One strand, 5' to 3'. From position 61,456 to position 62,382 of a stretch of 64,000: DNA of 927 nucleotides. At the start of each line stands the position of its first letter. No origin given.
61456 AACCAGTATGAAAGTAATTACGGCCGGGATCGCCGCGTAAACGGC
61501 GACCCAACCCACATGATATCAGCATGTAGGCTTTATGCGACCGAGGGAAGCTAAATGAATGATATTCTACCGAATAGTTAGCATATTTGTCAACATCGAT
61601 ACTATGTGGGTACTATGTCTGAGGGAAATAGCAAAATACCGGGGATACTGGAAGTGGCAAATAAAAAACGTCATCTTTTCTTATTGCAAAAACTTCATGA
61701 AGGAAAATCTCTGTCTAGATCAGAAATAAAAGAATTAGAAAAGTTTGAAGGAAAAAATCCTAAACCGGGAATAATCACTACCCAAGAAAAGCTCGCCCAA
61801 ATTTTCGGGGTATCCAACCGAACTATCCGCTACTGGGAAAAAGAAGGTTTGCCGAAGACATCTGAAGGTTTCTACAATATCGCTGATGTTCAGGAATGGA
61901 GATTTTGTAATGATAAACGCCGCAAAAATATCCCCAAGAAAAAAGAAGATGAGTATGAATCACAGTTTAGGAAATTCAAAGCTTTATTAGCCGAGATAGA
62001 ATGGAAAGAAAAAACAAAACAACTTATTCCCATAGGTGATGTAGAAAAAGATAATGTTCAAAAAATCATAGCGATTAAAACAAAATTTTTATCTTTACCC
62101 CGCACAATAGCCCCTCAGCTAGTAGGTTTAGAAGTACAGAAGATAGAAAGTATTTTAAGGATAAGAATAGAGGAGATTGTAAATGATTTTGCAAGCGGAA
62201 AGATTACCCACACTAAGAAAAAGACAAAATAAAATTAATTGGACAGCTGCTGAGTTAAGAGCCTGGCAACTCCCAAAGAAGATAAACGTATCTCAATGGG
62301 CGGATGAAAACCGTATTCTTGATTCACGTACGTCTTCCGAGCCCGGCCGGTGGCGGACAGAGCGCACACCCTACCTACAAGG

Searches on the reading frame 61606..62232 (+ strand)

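Call 5: search_protein_families(library=pfam, max_evalue=0.01, proteins=[window:61606-62232:+])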
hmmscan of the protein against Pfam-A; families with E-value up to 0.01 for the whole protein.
window:61606-62232:+ (208 aa): 5 families
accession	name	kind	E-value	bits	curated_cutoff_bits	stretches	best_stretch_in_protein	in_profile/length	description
PF00376.29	MerR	-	3.3e-07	30.5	28.2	1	63-84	5-26/38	MerR family regulatory protein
PF13411.12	MerR_1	-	6.9e-06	26.5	21.6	1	62-97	5-45/69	MerR HTH family regulatory protein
PF07471.18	Phage_Nu1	-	0.00083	19.4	30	1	60-99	5-50/164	Phage DNA packaging protein Nu1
PF13518.12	HTH_28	-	0.0046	17.5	25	0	59-79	14-34/52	Helix-turn-helix domain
PF01381.28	HTH_3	-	0.0084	16.6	23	0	59-80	11-32/55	Helix-turn-helix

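Call 7: search_protein_families(library=phrogs, max_evalue=0.001, proteins=[window:61606-62232:+])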
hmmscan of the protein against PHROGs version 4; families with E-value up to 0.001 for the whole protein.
window:61606-62232:+ (208 aa): 6 families
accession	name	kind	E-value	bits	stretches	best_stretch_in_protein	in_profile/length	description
phrog_57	-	head and packaging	5.9e-23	82.7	1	54-199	9-173/199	terminase small subunit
phrog_141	-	head and packaging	5.5e-07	30.2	1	60-184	18-147/183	terminase small subunit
phrog_66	-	integration and excision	3.5e-05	24.7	1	40-116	76-157/412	excisionase and transcriptional regulator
phrog_7950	-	transcription regulation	0.00011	23.2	1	59-80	22-43/68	transcriptional repressor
phrog_1763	-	DNA, RNA and nucleotide metabolism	0.00081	20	0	57-83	6-32/60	HTH DNA binding protein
phrog_2474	-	transcription regulation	0.00086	20.2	0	55-112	47-109/118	MerR-like transcriptional regulator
